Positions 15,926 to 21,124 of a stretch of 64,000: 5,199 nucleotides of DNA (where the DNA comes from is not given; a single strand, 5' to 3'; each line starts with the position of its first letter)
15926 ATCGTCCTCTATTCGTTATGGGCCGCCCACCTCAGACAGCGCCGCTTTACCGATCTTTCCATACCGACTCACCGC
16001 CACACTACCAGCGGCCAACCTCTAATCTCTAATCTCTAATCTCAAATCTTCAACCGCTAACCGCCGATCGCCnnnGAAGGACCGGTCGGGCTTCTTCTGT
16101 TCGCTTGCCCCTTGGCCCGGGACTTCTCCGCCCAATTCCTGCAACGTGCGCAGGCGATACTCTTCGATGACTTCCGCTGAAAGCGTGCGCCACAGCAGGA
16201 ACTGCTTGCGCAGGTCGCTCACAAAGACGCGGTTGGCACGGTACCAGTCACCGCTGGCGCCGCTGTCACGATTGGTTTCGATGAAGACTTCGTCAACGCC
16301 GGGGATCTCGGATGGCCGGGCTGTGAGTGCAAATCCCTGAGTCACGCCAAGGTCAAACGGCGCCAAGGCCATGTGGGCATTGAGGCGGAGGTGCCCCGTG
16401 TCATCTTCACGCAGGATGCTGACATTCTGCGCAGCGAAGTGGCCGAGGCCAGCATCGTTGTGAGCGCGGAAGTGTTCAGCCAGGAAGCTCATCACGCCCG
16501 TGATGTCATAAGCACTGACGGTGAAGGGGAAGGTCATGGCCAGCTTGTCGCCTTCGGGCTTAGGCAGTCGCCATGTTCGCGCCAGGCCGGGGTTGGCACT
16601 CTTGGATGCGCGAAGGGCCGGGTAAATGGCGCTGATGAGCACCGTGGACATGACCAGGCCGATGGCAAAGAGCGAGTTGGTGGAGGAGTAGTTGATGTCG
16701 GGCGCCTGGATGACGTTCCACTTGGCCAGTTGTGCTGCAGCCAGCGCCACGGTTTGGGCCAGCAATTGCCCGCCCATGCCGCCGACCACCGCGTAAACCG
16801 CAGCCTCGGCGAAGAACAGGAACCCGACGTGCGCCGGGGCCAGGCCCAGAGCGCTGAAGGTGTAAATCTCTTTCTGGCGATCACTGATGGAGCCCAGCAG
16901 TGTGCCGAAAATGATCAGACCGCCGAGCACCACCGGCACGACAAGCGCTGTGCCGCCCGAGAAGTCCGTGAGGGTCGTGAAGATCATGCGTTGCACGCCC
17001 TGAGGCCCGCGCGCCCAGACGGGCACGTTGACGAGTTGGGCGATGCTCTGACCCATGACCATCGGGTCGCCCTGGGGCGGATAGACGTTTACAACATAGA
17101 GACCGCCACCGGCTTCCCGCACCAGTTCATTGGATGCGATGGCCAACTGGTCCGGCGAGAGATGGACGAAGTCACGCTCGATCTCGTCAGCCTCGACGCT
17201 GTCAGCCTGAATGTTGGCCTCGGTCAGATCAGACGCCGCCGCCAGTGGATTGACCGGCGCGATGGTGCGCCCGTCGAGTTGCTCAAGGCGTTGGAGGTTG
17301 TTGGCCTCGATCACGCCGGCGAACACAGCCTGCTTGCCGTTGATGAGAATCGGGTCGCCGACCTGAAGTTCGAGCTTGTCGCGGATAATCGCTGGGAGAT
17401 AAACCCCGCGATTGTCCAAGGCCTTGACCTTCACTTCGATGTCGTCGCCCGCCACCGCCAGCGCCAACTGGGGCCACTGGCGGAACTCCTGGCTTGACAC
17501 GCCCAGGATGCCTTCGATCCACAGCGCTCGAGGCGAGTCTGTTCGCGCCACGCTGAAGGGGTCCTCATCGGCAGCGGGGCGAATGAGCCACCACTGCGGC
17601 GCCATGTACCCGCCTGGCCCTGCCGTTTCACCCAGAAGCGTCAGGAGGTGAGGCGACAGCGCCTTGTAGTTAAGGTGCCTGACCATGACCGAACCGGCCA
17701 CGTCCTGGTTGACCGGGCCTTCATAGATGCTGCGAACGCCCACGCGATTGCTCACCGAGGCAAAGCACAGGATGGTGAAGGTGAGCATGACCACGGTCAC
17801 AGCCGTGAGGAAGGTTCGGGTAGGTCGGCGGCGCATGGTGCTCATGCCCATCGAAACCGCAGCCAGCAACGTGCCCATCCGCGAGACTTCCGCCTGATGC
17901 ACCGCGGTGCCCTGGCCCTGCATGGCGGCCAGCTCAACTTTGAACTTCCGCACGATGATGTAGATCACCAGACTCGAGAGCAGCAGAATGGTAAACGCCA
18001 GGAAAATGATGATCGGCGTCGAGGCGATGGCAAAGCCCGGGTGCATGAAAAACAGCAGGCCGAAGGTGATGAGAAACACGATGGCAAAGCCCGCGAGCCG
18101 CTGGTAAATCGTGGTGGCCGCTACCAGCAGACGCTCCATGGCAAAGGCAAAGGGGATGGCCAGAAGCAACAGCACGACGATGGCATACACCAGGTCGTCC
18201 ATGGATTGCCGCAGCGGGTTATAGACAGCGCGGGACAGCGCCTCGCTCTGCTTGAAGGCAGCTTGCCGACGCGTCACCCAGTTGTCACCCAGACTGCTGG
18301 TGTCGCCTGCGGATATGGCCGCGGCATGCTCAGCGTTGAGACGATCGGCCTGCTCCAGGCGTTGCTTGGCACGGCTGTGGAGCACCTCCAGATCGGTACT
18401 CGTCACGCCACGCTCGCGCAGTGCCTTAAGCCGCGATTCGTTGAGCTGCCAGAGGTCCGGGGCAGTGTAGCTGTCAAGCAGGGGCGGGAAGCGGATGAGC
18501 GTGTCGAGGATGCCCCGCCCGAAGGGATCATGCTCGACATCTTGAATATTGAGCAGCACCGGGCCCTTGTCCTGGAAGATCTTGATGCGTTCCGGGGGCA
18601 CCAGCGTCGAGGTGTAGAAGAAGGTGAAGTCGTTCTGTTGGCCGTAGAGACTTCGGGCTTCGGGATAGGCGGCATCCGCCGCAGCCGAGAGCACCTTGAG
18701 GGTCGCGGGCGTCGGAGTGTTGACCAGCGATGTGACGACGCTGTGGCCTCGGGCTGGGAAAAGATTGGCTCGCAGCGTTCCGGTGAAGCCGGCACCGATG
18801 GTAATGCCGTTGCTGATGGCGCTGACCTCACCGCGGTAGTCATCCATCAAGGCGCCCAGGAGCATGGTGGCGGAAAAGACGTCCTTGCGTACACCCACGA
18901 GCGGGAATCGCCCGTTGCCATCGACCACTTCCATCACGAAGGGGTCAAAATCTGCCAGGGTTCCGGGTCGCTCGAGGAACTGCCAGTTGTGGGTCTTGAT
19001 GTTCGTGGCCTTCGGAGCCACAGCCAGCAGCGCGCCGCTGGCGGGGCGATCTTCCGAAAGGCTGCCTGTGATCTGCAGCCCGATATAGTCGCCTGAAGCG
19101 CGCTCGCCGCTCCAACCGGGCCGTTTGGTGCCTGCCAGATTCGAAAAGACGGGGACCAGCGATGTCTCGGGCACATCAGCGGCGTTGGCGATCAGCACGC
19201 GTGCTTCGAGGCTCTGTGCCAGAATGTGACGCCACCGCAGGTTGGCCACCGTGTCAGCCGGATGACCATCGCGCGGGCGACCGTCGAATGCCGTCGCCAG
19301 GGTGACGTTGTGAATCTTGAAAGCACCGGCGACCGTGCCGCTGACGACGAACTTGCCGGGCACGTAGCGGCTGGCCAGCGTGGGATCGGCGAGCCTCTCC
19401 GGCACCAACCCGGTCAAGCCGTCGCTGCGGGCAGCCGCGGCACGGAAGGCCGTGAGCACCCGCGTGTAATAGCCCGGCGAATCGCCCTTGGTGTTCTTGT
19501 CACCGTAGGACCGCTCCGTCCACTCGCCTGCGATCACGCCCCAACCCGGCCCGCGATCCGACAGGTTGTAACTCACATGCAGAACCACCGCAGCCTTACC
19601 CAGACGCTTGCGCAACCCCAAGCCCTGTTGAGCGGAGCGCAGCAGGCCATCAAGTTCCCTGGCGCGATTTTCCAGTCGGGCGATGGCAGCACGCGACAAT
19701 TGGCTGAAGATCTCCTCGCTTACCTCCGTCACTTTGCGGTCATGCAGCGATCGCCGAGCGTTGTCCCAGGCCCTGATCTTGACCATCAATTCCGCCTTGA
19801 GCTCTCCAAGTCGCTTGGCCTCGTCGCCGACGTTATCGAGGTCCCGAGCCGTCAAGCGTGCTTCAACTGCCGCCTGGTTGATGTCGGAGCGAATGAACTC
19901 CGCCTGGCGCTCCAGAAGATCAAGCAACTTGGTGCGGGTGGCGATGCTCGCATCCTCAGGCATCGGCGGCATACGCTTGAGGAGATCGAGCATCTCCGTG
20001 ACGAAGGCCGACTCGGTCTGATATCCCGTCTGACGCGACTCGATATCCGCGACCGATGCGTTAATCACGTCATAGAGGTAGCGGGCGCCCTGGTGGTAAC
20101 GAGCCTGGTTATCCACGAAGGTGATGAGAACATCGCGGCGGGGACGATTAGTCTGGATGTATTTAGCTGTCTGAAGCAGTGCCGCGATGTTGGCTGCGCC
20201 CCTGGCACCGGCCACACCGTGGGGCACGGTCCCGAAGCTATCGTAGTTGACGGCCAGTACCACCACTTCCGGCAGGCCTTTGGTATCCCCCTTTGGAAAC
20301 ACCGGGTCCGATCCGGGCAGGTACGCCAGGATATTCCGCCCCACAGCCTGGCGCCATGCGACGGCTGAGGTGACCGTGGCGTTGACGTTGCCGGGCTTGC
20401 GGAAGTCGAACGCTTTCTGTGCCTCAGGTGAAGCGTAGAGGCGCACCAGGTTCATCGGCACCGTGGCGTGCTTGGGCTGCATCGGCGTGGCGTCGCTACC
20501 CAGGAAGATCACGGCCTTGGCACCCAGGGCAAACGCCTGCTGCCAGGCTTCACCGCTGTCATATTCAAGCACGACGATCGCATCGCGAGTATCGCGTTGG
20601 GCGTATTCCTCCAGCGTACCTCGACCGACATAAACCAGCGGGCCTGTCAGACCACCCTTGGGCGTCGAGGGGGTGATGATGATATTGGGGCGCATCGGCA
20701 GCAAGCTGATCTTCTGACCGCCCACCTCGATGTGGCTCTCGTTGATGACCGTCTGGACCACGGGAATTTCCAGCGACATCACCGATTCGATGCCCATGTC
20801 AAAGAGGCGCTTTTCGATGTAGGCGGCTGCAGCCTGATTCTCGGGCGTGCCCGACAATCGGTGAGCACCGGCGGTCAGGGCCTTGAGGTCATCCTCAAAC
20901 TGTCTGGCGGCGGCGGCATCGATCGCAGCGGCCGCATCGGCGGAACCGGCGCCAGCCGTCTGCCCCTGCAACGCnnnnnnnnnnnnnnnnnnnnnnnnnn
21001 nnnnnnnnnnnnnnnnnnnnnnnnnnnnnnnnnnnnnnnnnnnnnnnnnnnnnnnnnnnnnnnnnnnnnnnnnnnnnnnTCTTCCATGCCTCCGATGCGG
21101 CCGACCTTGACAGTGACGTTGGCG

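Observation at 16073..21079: Giant FtsX permease fused to an M28/PA-like ectodomain whose metal-ligand motifs appear mutated (pseudo-peptidase)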

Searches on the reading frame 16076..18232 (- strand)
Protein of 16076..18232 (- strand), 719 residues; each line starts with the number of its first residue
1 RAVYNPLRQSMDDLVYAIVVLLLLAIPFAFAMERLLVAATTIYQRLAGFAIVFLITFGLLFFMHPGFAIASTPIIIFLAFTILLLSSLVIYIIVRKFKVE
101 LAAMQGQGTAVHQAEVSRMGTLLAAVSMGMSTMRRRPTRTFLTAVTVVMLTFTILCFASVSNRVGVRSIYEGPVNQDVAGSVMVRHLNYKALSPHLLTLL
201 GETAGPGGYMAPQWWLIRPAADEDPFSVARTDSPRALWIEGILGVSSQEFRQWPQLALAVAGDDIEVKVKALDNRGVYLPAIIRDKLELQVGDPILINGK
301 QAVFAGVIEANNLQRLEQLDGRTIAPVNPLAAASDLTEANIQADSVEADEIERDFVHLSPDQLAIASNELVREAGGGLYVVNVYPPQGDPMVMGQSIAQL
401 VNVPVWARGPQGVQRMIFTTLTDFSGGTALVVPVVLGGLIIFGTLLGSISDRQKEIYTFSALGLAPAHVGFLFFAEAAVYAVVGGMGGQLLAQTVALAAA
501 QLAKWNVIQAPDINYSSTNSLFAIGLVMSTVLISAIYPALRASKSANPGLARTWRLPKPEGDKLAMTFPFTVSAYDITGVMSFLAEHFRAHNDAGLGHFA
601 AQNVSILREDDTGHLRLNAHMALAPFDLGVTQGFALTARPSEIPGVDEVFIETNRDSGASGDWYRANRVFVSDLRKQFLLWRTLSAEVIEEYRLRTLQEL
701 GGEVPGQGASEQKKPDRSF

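Call 31: predict_structure(alignment_id=A3)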
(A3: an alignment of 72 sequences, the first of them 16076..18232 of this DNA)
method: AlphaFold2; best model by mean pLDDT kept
length: 719 residues; sequences in the alignment: 72
mean_pLDDT: 88.0   pTM: 0.73
mean pLDDT of the five models: 88.0, 87.8, 85.4, 85.2, 84.4
residues with pLDDT >= 90: 448; 70-90: 204; 50-70: 44; < 50: 23
segments of 3 or more residues with pLDDT < 50: 342-346, 704-719
pLDDT, mean of each block of 10 residues (from residue 1): 72 86 94 93 93 94 86 83 88 86 71 71 85 92 95 84 86 90 94 95 90 95 94 95 97 96 94 97 97 96 98 96 94 68 50 87 97 97 94 96 95 93 75 91 90 80 78 93 95 92 93 79 94 94 76 81 94 90 94 76 95 95 83 96 88 97 94 90 85 94 50 44
secondary structure, 60 per line:
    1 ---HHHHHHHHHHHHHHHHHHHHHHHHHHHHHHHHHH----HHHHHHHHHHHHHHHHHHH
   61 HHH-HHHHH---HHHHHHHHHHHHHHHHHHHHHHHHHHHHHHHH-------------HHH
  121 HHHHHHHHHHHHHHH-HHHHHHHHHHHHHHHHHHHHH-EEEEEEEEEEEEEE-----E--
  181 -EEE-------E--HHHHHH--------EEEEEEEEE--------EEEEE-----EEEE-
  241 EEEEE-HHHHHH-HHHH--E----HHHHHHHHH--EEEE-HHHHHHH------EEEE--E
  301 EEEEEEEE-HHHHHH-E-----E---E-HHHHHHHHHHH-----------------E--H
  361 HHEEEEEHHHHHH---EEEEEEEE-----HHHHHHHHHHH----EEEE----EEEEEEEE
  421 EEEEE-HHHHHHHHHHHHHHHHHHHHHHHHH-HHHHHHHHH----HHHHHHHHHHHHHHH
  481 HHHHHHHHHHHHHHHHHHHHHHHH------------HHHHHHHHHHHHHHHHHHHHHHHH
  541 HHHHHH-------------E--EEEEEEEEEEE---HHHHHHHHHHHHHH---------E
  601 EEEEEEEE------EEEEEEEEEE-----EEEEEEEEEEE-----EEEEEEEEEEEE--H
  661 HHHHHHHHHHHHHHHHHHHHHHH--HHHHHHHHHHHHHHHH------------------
elements in order (helices of 4 or more, strands of 3 or more residues): H4-37 H42-63 H65-69 H73-104 H118-135 H137-157 E159-172 E182-184 H195-200 E209-217 E226-230 E236-239 E241-245 H247-252 H254-257 H265-273 E276-279 H281-287 E294-297 E300-308 H310-315 H329-339 E363-367 H368-373 E377-384 H390-400 E405-408 E413-425 H427-451 H453-461 H466-504 H517-546 E563-573 H577-590 E600-608 E615-624 E630-640 E646-657 H660-683 H686-701
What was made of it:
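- On FtsX / MacB-type (type VII) ABC permease: Residues 1056-1496 in the AF2 model (call 31).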

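Call 35: fold_search(model_id=the predicted structure, library=pdb)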
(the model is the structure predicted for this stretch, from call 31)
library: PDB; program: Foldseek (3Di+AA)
matches with E <= 10: 949; with E <= 0.001: 25
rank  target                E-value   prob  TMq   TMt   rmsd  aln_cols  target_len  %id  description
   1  7mdx_A                3.1e-09  1.00  0.22  0.37  18.8       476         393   15  LolCDE nucleotide-free (released 2021-08-11)
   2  9rld_C                4.6e-09  1.00  0.22  0.36  19.1       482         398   14  LolCDE complex with Lpp lipoprotein (released 2026-01-21)
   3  9rld_E                1.5e-08  1.00  0.21  0.35  21.0       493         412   12  LolCDE complex with Lpp lipoprotein (released 2026-01-21)
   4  9rlc_E                1.9e-08  1.00  0.22  0.35  20.7       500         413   12  LolCDE complex with Lpp lipoprotein (released 2026-01-21)
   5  9xro_E                2.9e-08  1.00  0.20  0.34  20.1       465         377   13  LolCDE in complex with SMT-738_3 (released 2026-03-18)
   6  7v8i_C                5.8e-08  1.00  0.19  0.33  20.5       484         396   14  LolCD(E171Q)E with bound AMPPNP in nanodiscs (released 2022-08-31)
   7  7arh_C                7.3e-08  1.00  0.18  0.31  18.6       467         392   14  LolCDE in complex with lipoprotein (released 2021-04-07)
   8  9rli_E                1.4e-07  1.00  0.20  0.34  20.8       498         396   13  LolCDEdelta(235-252) complex with Pal lipoprotein (released 2026-01-21)
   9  5lil_A                2.1e-07  1.00  0.22  0.25  19.3       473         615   11  Structure of Aggregatibacter actinomycetemcomitans MacB bound to ATPyS (P21) (released 2017-11-15)
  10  7mdy_A                5.2e-07  1.00  0.20  0.33  20.0       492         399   15  LolCDE nucleotide-bound (released 2021-08-11)
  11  5lil_B                5.8e-07  1.00  0.22  0.26  19.7       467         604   12  Structure of Aggregatibacter actinomycetemcomitans MacB bound to ATPyS (P21) (released 2017-11-15)
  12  9gvk_C                6.3e-07  1.00  0.21  0.35  19.6       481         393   14  Cryo-EM structure of endogenous ATP-bound LolCDE with LolD-E171Q mutations in nanodiscs (released 2025-01-08)
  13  7w7a_J                6.9e-07  1.00  0.21  0.42  20.7       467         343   12  Heme exporter in complex with Mn-containing protoporphyrin IX, Mn-anomalous data (released 2022-06-22)
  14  5lj7_B                1.5e-06  1.00  0.22  0.26  19.1       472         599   12  Structure of Aggregatibacter actinomycetemcomitans MacB bound to ATP (P21) (released 2017-11-15)
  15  7w7a_B                2.1e-06  1.00  0.21  0.42  19.6       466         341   13  Heme exporter in complex with Mn-containing protoporphyrin IX, Mn-anomalous data (released 2022-06-22)
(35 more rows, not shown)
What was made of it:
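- On FtsX / MacB-type (type VII) ABC permease: Foldseek matches to LolC/LolE, MacB and HrtB at 3e-9 to 3e-6 (call 35).
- On SRPBCC / START / Bet v 1 helix-grip fold (C-terminal domain): Foldseek E 0.02-0.05, target-normalised TM-score 0.32-0.45 (call 35).
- The AF2 model of residues 950-1668 has pLDDT 88 (call 31), with Foldseek matches to LolC/LolE, MacB, HrtB, YtrF and FtsX (call 35). The best structural matches of the FtsX unit are LolC and LolE (call 35). The C-terminal domain has weak Foldseek matches to START, Bet v 1 and PYL helix-grip proteins (E 0.02-0.05; call 35).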

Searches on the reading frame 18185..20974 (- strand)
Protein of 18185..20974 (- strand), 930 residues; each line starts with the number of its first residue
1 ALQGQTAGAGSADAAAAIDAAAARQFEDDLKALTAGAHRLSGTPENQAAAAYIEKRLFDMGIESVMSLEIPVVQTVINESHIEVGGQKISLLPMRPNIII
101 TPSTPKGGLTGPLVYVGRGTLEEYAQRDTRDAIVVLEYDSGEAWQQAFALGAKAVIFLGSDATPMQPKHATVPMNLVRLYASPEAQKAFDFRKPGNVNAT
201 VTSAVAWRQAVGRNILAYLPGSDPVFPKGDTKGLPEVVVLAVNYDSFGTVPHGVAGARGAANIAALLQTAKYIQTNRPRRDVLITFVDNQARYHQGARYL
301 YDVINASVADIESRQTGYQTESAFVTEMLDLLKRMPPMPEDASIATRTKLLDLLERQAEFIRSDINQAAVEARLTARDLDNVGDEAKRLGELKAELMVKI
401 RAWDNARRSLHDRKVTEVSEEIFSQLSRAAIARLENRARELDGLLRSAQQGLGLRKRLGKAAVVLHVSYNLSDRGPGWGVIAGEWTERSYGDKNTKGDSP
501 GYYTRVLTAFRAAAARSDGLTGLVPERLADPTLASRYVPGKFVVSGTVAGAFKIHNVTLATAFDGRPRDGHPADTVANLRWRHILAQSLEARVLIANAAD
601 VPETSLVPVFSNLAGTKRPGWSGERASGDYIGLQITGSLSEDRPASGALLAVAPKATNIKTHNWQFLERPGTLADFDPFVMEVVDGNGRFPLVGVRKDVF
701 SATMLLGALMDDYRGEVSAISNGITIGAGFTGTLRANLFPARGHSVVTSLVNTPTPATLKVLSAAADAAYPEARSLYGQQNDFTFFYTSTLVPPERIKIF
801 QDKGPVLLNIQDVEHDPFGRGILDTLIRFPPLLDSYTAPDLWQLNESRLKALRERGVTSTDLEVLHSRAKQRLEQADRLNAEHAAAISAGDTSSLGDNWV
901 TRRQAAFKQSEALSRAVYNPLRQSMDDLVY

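Call 26: predict_structure(alignment_id=A2)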
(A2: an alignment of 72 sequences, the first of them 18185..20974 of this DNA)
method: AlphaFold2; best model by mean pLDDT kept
length: 930 residues; sequences in the alignment: 72
mean_pLDDT: 93.7   pTM: 0.93
mean pLDDT of the five models: 93.7, 93.0, 92.5, 92.2, 92.0
residues with pLDDT >= 90: 798; 70-90: 111; 50-70: 18; < 50: 3
segments of 3 or more residues with pLDDT < 50: 2-4
pLDDT, mean of each block of 10 residues (from residue 1): 52 72 97 98 98 98 98 98 98 98 97 97 93 97 96 96 89 97 97 94 98 98 89 93 97 97 99 98 98 98 97 98 97 89 93 96 93 84 88 97 97 95 96 96 98 97 97 94 90 78 95 95 92 83 95 97 92 96 97 98 94 96 96 89 95 88 93 95 97 95 97 97 94 95 94 92 92 95 95 83 87 89 88 94 95 95 97 97 95 93 96 96 92
secondary structure, 60 per line:
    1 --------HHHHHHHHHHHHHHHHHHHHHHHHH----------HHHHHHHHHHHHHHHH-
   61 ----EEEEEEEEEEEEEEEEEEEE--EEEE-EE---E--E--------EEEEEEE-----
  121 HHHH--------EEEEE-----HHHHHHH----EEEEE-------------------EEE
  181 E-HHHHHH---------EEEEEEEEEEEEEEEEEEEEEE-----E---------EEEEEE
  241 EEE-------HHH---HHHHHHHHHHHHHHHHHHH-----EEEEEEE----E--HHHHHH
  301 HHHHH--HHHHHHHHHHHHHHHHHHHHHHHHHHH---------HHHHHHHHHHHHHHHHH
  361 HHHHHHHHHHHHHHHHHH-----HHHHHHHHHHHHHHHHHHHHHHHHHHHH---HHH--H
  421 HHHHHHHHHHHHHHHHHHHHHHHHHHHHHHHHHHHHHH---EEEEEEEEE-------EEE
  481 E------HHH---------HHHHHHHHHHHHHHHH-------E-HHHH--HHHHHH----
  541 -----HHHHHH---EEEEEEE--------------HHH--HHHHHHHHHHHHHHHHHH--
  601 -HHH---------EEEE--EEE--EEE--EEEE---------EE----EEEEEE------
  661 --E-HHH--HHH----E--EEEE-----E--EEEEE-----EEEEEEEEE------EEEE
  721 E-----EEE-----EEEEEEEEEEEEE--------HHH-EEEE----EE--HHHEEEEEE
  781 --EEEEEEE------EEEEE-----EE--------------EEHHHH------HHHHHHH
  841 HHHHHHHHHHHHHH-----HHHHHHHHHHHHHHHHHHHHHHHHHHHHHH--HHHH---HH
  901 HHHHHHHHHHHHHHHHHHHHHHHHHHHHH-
elements in order (helices of 4 or more, strands of 3 or more residues): H9-33 H44-59 E65-84 E87-90 E109-115 H121-124 E133-137 H143-149 E154-158 E178-181 H183-188 E198-219 E235-243 H257-275 E281-287 H295-305 H308-334 H344-378 H384-411 H420-458 E462-470 E478-481 H500-515 H525-528 H531-536 H546-551 E555-561 H581-598 E614-617 E620-622 E625-627 E630-633 E649-654 E680-683 E692-696 E702-710 E717-721 E727-729 E735-747 E760-763 E775-780 E783-789 E796-800 H824-827 H834-854 H860-889 H892-895 H899-929
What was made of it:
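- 18230..19159 (-): Beta-rich domain followed by long helices that run into TM2 (residues 641-950). The fold was not identified. call 26
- The M28 core carries a long helical insertion (call 26).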

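Call 29: fold_search(model_id=the predicted structure, library=pdb)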
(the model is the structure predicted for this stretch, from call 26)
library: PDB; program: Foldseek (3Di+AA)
matches with E <= 10: 608; with E <= 0.001: 94
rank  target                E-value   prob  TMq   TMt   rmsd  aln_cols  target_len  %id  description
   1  2ek8                  7.2e-18  1.00  0.26  0.50  11.2       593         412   14  Aminopeptidase from Aneurinibacillus sp. strain AM-1 (released 2008-03-25)
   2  6hc6_A                2.1e-15  1.00  0.28  0.55  14.4       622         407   12  The structure of BSAP, a zinc aminopeptidase from Bacillus subtilis (released 2019-08-28)
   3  6hc7_A                2.5e-15  1.00  0.28  0.56  13.0       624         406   13  The crystal structure of BSAP, a zinc aminopeptidase from Bacillus subtilis (medium resolution) (released 2019-08-28)
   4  7zqs_B                5.7e-15  1.00  0.26  0.35  10.5       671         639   13  Cryo-EM Structure of Human Transferrin Receptor 1 bound to DNA Aptamer (released 2022-08-17)
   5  6hc6_C                9.0e-15  1.00  0.29  0.58  11.6       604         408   12  The structure of BSAP, a zinc aminopeptidase from Bacillus subtilis (released 2019-08-28)
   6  6okd_A                1.2e-14  1.00  0.27  0.37  11.3       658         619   13  Crystal Structure of human transferrin receptor in complex with a cystine-dense peptide (released 2020-04-15)
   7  6wrw_B                2.8e-14  1.00  0.27  0.36  10.1       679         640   12  Crystal structure of computationally designed protein 2DS25.5 in complex with the human Transferrin receptor ectodomai (released 2021-04-28)
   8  6okd_B                3.1e-14  1.00  0.28  0.39   9.1       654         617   12  Crystal Structure of human transferrin receptor in complex with a cystine-dense peptide (released 2020-04-15)
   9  9gh7_A                5.5e-14  1.00  0.26  0.35  12.2       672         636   12  Complex of human TfR1 with a potent bicyclic peptide (released 2025-04-30)
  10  6wrv_E                5.8e-14  1.00  0.27  0.37  10.1       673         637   13  Crystal structure of computationally designed protein 3DS18 in complex with the human Transferrin receptor ectodomain (released 2021-04-28)
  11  3kas_A                6.8e-14  1.00  0.27  0.37  11.3       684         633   12  Machupo virus GP1 bound to human transferrin receptor 1 (released 2010-03-09)
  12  4oc4_A                1.0e-13  1.00  0.26  0.33  11.7       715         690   12  X-ray structure of of human glutamate carboxypeptidase II (GCPII) in a complex with CPIBzL, a urea-based inhibitor N~2 (released 2014-05-21)
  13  8acr                  1.1e-13  1.00  0.24  0.44  15.1       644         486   10  Structure of Pseudomonas aeruginosa aminopeptidase, PaAP (released 2023-07-12)
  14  8acg_C                1.1e-13  1.00  0.26  0.47  15.2       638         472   11  Structure of Pseudomonas aeruginosa aminopeptidase, PaAP_T E340A mutant (released 2023-07-12)
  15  8ac7_A                1.3e-13  1.00  0.26  0.46  14.4       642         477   10  Structure of Pseudomonas aeruginosa aminopeptidase, PaAP (released 2023-07-12)
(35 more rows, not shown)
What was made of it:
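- On Peptidase family M28 (Pfam PF04389; MEROPS M28): Foldseek on the AF2 model: 2ek8 at 7e-18 (call 29).
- Checked: An AlphaFold2 model of residues 36-965 (mean pLDDT 93.7, pTM 0.93; call 26) has the same proteins as best Foldseek matches (2ek8 at 7e-18, then BSAP, TfR1, GCPII, PaAP; call 29).
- The AF2 model has pLDDT 93.7 (call 26), and its best Foldseek matches are 2ek8 (7e-18), BSAP, TfR1 and GCPII (call 29).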
